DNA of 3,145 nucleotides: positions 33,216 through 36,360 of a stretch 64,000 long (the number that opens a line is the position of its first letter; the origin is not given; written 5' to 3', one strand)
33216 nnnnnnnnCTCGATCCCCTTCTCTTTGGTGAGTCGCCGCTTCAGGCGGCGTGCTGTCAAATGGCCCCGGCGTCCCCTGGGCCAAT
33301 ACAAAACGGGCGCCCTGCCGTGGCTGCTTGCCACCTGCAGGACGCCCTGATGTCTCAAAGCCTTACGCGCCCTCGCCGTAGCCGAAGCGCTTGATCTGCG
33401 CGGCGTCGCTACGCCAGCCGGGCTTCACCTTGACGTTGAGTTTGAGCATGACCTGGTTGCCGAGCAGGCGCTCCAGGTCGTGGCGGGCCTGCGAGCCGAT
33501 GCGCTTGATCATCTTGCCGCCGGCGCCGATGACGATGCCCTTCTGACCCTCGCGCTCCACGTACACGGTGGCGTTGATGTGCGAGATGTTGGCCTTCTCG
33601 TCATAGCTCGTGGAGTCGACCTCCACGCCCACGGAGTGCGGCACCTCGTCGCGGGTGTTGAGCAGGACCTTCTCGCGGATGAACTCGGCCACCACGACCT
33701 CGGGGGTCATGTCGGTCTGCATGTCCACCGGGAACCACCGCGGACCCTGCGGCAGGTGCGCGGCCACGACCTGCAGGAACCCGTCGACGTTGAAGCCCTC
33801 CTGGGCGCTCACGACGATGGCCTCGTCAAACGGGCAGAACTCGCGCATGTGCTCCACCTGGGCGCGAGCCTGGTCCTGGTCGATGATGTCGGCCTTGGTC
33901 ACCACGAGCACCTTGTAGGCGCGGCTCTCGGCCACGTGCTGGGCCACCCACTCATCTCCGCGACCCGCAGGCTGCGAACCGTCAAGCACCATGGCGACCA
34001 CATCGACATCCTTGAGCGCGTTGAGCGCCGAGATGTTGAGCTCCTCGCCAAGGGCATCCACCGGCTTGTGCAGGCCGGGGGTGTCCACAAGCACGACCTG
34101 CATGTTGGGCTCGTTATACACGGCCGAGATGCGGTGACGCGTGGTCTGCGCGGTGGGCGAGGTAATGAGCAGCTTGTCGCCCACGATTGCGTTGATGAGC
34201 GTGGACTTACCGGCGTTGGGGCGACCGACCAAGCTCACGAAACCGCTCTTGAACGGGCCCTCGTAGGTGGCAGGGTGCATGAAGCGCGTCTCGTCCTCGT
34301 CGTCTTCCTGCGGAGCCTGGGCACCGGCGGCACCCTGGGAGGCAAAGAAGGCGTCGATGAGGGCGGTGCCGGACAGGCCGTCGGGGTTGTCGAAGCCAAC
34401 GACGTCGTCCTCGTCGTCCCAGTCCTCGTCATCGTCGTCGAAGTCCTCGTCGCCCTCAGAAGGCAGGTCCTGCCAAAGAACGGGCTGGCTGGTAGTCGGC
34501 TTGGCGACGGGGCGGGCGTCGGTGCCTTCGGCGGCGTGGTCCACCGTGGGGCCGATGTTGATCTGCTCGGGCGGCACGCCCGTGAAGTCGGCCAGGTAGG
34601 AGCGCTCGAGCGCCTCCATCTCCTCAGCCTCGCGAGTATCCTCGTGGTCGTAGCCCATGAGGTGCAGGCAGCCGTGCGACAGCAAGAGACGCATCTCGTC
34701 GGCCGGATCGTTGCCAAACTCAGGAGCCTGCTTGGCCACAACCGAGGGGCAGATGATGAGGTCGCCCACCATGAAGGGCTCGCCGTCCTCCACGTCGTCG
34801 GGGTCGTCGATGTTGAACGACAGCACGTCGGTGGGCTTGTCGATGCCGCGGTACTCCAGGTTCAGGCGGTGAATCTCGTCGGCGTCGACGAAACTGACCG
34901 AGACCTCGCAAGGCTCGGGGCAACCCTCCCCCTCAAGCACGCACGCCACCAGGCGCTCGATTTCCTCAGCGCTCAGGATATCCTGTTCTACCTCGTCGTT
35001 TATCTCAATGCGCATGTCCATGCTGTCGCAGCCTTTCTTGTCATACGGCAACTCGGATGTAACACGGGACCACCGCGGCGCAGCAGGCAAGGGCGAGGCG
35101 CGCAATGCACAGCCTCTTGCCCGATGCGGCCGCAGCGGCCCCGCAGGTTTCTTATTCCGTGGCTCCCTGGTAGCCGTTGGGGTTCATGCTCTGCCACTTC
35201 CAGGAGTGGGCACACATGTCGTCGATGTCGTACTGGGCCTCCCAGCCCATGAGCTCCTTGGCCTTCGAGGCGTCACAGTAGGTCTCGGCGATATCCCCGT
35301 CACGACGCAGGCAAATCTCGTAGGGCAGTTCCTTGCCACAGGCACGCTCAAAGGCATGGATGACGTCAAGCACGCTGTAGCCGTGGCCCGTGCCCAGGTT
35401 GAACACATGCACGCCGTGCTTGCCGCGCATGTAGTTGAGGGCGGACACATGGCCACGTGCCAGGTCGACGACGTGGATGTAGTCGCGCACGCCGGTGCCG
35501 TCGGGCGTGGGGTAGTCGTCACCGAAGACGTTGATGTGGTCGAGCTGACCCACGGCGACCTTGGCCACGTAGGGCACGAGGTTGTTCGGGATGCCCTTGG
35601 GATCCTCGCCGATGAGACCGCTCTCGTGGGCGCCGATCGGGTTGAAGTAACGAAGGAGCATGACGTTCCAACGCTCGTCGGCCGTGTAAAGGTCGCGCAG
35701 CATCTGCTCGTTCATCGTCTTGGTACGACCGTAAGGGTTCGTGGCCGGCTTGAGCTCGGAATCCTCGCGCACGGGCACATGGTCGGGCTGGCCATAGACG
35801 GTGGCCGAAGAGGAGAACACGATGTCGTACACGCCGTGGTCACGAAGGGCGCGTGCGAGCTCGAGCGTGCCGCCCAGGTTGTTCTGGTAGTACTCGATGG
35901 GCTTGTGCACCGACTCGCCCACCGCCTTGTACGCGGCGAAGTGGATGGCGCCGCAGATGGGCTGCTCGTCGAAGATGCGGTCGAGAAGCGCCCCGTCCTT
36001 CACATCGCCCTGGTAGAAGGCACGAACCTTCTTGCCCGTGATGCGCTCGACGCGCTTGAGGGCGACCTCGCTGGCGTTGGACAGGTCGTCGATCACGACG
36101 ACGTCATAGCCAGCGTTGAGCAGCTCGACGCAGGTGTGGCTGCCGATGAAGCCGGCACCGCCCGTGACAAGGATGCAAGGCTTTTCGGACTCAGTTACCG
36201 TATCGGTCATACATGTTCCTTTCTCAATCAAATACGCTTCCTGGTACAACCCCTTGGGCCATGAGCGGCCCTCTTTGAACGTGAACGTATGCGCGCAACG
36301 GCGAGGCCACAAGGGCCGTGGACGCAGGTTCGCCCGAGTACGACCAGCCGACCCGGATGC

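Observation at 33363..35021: YbeY endoribonuclease and Era GTPase encoded as one polypeptide (Rosetta-stone fusion)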

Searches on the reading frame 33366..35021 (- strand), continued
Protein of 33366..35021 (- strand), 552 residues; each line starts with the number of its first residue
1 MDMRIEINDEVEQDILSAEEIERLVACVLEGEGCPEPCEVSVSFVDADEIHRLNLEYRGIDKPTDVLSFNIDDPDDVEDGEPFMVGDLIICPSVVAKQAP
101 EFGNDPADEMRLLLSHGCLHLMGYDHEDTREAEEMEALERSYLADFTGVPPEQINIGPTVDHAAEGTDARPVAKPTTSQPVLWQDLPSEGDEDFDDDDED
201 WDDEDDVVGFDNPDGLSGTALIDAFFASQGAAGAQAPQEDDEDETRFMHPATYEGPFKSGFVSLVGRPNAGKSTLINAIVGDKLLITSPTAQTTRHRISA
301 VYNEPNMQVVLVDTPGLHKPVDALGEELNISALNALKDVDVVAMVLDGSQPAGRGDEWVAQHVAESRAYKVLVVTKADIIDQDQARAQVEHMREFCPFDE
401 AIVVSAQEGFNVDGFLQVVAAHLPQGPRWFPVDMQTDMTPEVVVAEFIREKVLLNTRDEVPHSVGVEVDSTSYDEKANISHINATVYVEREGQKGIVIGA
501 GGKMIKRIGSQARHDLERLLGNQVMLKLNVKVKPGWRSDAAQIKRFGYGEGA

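Call 10: find_related_loci(query=window:33366-35021:-, collection=genome_contigs, flank=4000)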
Query window:33366-35021:- (552 aa) in genome_contigs; peptide patterns used: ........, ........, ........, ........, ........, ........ (x = any residue, [..] = any of these).
67 stretches matched a pattern; 15 encode a relative of the query (tblastn E <= 1e-3); 14 distinct loci.
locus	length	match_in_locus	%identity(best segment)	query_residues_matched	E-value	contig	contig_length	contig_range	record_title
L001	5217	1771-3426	99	1-552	0e+0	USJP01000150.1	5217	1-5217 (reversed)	uncultured Coriobacteriaceae bacterium isolate UMGS1780 genome assembly, contig: NODE_5768_length_5217_cov_2.465130, who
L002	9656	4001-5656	99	1-552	0e+0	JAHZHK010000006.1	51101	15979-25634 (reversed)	MAG: Coriobacteriaceae bacterium isolate HRGM_Genome_3264 HRGM_Genome_3264_6, whole genome shotgun sequence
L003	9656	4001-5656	99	1-552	0e+0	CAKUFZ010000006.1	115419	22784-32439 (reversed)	MAG: uncultured Coriobacteriales bacterium isolate REFINED_METABAT215_TOP10_CONTIGS_1500_ASSEMBLY_K77_MERGED__Hadza_MoBi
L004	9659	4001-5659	99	1-552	0e+0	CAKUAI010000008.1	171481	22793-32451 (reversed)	MAG: uncultured Coriobacteriales bacterium isolate REFINED_METABAT215_TOP10_CONTIGS_1500_ASSEMBLY_K77_MERGED__Hadza_PheC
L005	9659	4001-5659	99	1-552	0e+0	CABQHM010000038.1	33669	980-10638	MAG TPA_asm: uncultured Coriobacteriales bacterium isolate MGYG-HGUT-00585 genome assembly, contig: GUT_GENOME017973_38,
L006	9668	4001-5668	90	1-552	0e+0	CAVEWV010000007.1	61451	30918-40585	Acutalibacteraceae bacterium isolate G02622-L1_cleanbin_000007 genome assembly, contig: Spades_G02622-L1_contig_82, whol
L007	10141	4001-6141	78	2-552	0e+0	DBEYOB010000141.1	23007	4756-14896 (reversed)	MAG TPA_asm: Coriobacteriales bacterium isolate MAG2172 k141_55596, whole genome shotgun sequence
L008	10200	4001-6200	79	3-552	8e-175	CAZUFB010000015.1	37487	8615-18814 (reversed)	MAG TPA_asm: uncultured Coriobacteriaceae bacterium isolate SRP141132_co8_248 genome assembly, contig: NODE_169_length_3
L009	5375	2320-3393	75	215-552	2e-176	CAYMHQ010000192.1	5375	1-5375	MAG TPA_asm: uncultured Coriobacteriaceae bacterium isolate binchicken_co354_328 genome assembly, contig: NODE_17778_len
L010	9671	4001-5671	90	1-552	0e+0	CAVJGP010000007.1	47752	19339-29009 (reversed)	Alistipes onderdonkii isolate H07682-L1_cleanbin_000022 genome assembly, contig: Spades_H07682-L1_contig_460, whole geno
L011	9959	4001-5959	77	3-552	8e-159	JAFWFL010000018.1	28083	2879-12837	MAG: Coriobacteriales bacterium isolate RGIG5691 Sheep_Duodenum.Co__c189122, whole genome shotgun sequence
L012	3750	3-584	97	359-552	1e-123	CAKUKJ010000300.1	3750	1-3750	MAG: uncultured Coriobacteriales bacterium isolate REFINED_METABAT215_TOP10_CONTIGS_1500_ASSEMBLY_K77_MERGED__Hadza_MoBi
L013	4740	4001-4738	85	1-244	8e-106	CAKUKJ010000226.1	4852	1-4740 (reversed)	MAG: uncultured Coriobacteriales bacterium isolate REFINED_METABAT215_TOP10_CONTIGS_1500_ASSEMBLY_K77_MERGED__Hadza_MoBi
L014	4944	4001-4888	37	258-547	2e-59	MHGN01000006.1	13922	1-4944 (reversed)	MAG: Omnitrophica WOR_2 bacterium RIFCSPHIGHO2_02_FULL_45_21 rifcsphigho2_02_scaffold_11528, whole genome shotgun sequen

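Call 19: find_encoding_contigs(protein=P0056, flank=4000, max_places=3)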
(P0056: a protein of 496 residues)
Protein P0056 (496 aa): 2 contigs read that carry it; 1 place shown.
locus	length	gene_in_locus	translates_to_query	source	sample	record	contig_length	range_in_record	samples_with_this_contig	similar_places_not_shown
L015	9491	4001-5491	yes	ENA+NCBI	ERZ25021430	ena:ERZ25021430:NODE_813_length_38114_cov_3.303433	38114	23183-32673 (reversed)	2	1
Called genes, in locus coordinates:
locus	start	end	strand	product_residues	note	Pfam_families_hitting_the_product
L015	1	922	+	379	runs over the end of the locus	PF00226:DnaJ, PF01556:DnaJ_C, PF15777:Anti-TRAP (faint), PF00684:DnaJ_CXXCXGXG, PF27659:CHP02642 (faint)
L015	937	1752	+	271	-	PF04452:Methyltrans_RNA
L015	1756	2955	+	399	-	PF00919:UPF0004, PF04055:Radical_SAM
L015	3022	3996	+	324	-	PF01695:IstB_IS21 (weak), PF02562:PhoH, PF13604:AAA_30, PF13245:AAA_19 (weak)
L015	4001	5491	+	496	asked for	PF02130:YbeY, PF03193:RsgA_GTPase (weak), PF00009:GTP_EFTU (faint), PF00350:Dynamin_N (faint), PF01926:MMR_HSR1, PF02421:FeoB_N, PF04548:AIG1 (weak), PF07650:KH_2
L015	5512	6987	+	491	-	PF13240:Zn_Ribbon_1 (weak), PF03793:PASTA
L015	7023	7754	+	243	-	PF11967:RecO_N, PF02565:RecO_C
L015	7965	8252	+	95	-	PF00312:Ribosomal_S15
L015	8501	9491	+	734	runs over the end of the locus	PF01138:RNase_PH, PF03725:RNase_PH_C, PF03726:PNPase, PF01138:RNase_PH, PF00013:KH_1, PF00575:S1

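Call 23: search_protein_families(library=pfam, proteins=[L008:4582-4965:+, L008:2930-3934:+], max_evalue=0.001)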
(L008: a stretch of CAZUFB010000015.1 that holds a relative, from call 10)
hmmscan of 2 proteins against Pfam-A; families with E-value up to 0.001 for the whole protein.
L008:4582-4965:+ (128 aa): 1 family
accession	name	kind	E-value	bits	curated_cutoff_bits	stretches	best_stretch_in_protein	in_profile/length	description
PF01219.24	DAGK_prokar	-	1e-32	112.5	22.3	1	15-115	1-101/102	Prokaryotic diacylglycerol kinase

L008:2930-3934:+ (335 aa): 5 families
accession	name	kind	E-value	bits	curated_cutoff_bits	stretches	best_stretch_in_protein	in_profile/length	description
PF02562.22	PhoH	-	1.8e-89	299.1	27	1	120-322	2-205/205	PhoH-like protein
PF13604.12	AAA_30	-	2e-06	28.1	27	1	125-276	4-128/191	AAA domain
PF13245.12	AAA_19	-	4.3e-05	24.1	25.1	1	127-276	1-129/134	AAA domain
PF13401.12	AAA_22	-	0.00037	21.3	27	1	139-259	7-106/130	AAA domain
PF01695.23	IstB_IS21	-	0.00051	20.1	24.1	1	142-164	97-118/238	IstB-like ATP binding protein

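Call 33: search_protein_representatives(protein=window:33366-35021:-)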
Query: 552 residues. Proteins with E-value up to 0.001 (for the whole library): 52018; up to 1e-10: 19589; up to 1e-30: 2137. The best 150 are listed.
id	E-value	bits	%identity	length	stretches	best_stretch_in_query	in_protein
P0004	0.0e+00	1126.0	93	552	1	1-552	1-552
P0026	1.9e-165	568.2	75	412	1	180-552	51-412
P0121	2.6e-108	379.6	59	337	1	239-549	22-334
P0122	5.7e-107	375.2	60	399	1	257-549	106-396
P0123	2.6e-101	356.5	59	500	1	261-549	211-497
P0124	4.2e-101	355.8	54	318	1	250-552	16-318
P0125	9.8e-98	344.7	57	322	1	252-550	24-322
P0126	7.7e-93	328.5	42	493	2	236-548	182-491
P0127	3.7e-91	323.0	61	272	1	284-544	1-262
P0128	3.4e-82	293.4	37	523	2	226-551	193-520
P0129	7.2e-80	285.7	61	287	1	252-471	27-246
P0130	1.3e-79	284.9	57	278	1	256-485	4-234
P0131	5.7e-79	282.8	39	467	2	254-550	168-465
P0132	6.7e-78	279.2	38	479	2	253-548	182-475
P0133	1.3e-77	278.3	61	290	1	256-468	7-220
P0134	9.6e-77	275.4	40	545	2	256-548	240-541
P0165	1.1e-66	242.2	39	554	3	249-551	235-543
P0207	1.0e-62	229.2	36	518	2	176-550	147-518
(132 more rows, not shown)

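Call 38: search_protein_families(library=pfam, proteins=[L007:6147-7073:+], max_evalue=1)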
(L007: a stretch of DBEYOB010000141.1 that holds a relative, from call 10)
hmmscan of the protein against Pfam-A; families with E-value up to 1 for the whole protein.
L007:6147-7073:+ (309 aa): 3 families
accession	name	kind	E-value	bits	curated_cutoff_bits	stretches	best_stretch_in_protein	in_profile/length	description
PF01791.15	DeoC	-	1.6e-09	38.2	23.8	1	207-283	144-223/229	DeoC/LacD family aldolase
PF01180.27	DHO_dh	-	0.064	12.9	27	1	242-280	230-268/291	Dihydroorotate dehydrogenase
PF00977.27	His_biosynth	-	0.14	12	23.6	1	235-278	58-99/228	Histidine biosynthesis protein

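Call 42: list_cluster_members(proteins=[P0005, P0056, P0042, P0054, P0126, P0128, P0131, P0134, P0165, P0207])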
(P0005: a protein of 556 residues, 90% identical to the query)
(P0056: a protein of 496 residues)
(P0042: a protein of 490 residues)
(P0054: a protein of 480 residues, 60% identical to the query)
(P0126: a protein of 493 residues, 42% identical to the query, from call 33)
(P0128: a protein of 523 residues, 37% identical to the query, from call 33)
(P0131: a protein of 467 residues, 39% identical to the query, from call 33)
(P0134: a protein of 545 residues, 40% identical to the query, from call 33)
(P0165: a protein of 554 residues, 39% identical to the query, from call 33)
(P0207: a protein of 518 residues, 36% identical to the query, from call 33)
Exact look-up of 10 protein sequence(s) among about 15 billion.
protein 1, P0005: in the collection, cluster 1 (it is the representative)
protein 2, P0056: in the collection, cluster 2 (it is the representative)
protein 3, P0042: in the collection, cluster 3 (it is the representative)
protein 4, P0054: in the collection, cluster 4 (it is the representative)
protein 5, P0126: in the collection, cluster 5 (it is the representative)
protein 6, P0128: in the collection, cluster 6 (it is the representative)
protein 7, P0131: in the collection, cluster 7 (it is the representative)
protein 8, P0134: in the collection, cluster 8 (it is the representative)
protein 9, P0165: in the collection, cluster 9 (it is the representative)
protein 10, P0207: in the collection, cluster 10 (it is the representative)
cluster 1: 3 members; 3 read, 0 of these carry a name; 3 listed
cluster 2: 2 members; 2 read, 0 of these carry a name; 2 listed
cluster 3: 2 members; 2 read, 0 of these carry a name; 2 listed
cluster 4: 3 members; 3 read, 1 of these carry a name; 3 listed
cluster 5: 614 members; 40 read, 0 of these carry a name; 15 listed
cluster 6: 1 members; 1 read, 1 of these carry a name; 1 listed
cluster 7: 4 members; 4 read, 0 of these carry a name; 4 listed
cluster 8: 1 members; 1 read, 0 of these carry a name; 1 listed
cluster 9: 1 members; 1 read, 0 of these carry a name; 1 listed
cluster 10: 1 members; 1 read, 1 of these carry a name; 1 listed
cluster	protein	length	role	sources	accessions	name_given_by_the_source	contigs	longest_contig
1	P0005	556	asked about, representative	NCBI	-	-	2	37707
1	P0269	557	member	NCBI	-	-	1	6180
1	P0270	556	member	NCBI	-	-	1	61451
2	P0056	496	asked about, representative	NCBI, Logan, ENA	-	-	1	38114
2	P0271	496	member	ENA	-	-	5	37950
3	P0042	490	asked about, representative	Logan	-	-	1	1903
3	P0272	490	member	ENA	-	-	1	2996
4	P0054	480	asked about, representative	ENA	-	-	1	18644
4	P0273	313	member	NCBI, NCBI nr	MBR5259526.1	MAG: GTPase Era [Eggerthellaceae bacterium] | GTPase Era [Eggerthellaceae bacterium]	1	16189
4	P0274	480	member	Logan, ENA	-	-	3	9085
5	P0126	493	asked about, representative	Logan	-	-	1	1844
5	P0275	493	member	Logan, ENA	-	-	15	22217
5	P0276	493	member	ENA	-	-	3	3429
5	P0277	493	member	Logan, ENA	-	-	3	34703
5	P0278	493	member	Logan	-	-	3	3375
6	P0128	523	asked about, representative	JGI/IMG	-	GTP-binding protein Era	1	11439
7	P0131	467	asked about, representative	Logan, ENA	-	-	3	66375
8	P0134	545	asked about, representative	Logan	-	-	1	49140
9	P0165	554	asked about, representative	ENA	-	-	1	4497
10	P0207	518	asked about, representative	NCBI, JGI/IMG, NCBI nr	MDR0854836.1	MAG: GTPase Era [Christensenellaceae bacterium] | GTP-binding protein Era | GTPase Era [Christensenellaceae bacterium]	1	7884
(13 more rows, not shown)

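Call 43: predict_structure(alignment_id=A1)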
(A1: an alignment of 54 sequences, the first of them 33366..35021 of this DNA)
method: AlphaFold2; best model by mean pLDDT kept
length: 552 residues; sequences in the alignment: 54
mean_pLDDT: 82.6   pTM: 0.57
mean pLDDT of the five models: 82.6, 81.7, 79.2, 79.0, 77.9
residues with pLDDT >= 90: 315; 70-90: 137; 50-70: 33; < 50: 67
segments of 3 or more residues with pLDDT < 50: 160-209, 230-242
pLDDT, mean of each block of 10 residues (from residue 1): 90 96 97 92 97 88 93 62 91 96 95 97 88 93 96 81 34 29 30 35 38 65 63 38 70 90 92 92 80 71 94 87 85 89 95 94 96 95 95 97 89 93 93 87 90 84 86 96 95 92 93 91 95 88 74 41
secondary structure, 60 per line:
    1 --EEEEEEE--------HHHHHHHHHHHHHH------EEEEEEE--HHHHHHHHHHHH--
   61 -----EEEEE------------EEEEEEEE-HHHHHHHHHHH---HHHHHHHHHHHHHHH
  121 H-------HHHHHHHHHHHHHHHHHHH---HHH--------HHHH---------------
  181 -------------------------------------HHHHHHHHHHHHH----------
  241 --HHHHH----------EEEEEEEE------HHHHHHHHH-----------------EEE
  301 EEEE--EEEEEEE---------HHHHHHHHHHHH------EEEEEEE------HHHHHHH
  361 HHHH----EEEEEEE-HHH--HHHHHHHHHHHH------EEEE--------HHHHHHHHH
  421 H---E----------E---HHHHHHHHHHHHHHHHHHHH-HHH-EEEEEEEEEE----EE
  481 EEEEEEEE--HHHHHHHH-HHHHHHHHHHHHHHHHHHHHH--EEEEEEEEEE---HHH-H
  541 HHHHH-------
elements in order: E3-9 H18-31 E38-44 H47-58 E66-70 E83-90 H92-102 H106-121 H129-147 H162-165 H218-230 H243-247 E258-265 H272-280 E298-304 E307-313 H323-334 E341-347 H354-364 E369-375 H382-393 E400-403 H412-421 H440-459 E465-474 E479-488 H491-498 H500-520 E523-532 H540-545

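Call 44: search_solved_structures(query=window:33366-35021:-, max_evalue=1e-10)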
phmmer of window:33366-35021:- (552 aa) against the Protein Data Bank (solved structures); distinct sequences matched with E-value up to 1e-10: 22.
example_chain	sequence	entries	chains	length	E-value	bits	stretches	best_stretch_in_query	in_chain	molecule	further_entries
9jkp_B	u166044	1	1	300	3.5e-79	270.2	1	257-550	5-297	GTPase Era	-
1ega_A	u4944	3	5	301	4.4e-57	197.3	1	259-549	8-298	PROTEIN (GTP-BINDING PROTEIN ERA) | GTP-binding protein era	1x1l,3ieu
1wf3_A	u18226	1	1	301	4.8e-56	193.8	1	259-549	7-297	GTP-binding protein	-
1x18_X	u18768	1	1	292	9.8e-56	192.8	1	259-543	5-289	GTP-binding protein era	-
3iev_A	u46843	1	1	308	4.9e-54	187.2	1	257-549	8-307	GTP-binding protein era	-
3r9w_A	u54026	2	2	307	4.9e-54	187.2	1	257-549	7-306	GTPase Era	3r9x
7c1o_A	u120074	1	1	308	1.6e-53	185.5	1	257-549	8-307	GTPase Era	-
4dcs_A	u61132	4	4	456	6.8e-33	117.4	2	263-395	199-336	GTP-BINDING PROTEIN ENGA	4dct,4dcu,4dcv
2hjg_A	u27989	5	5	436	7.1e-33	117.4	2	263-395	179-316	GTP-binding protein engA | GTPase Der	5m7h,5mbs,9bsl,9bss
9bs0_W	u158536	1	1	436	1.3e-31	113.2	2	263-398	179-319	GTPase Der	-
1mky_A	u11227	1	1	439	1.9e-30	109.4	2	262-424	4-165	Probable GTP-binding protein engA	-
6xrs_A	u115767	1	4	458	1.8e-25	93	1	245-421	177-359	GTPase Der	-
3j8g_X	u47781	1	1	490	2.3e-25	92.6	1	249-421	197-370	GTPase Der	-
1xm5_A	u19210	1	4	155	3.5e-23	85.4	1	36-142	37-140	Hypothetical UPF0054 protein ybeY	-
1xax_A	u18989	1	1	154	1.5e-22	83.3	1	17-143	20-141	Hypothetical UPF0054 protein HI0004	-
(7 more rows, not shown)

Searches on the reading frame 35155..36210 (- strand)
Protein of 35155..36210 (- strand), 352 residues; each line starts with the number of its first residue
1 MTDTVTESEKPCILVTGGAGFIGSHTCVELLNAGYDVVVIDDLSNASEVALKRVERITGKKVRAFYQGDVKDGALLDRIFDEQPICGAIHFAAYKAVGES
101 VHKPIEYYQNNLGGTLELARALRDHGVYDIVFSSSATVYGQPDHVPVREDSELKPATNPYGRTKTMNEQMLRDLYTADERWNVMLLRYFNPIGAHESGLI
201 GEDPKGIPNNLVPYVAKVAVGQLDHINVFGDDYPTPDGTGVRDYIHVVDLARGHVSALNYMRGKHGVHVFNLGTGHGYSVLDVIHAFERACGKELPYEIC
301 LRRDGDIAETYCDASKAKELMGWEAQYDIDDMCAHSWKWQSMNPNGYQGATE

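Call 23: search_protein_families(library=pfam, proteins=[window:35155-36210:-], max_evalue=0.001)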
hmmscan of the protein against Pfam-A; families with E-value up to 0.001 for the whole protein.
window:35155-36210:- (352 aa): 8 families
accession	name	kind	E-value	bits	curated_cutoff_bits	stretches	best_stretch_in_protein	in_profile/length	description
PF16363.11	GDP_Man_Dehyd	-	4.9e-55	187.7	27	1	14-334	1-330/332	GDP-mannose 4,6 dehydratase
PF01370.27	Epimerase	-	2.5e-53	181.4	20.9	1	13-273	1-240/240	NAD dependent epimerase/dehydratase family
PF01073.25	3Beta_HSD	-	5.4e-16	58.9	22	1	14-171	1-157/280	3-beta hydroxysteroid dehydrogenase/isomerase family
PF02719.21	Polysacc_synt_2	-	1.4e-15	57.7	20.2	1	13-194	1-174/293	Polysaccharide biosynthesis protein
PF04321.23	RmlD_sub_bind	-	2.1e-11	43.9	27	1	13-173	3-138/287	RmlD substrate binding domain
PF00106.31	adh_short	-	2.4e-06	27.6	26.6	1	12-80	2-68/195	short chain dehydrogenase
PF07993.18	NAD_binding_4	-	5.5e-05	22.9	20.1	0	107-187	108-203/258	Male sterility protein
PF08659.16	KR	-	6.3e-05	23.4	22.6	1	13-144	3-146/180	KR domain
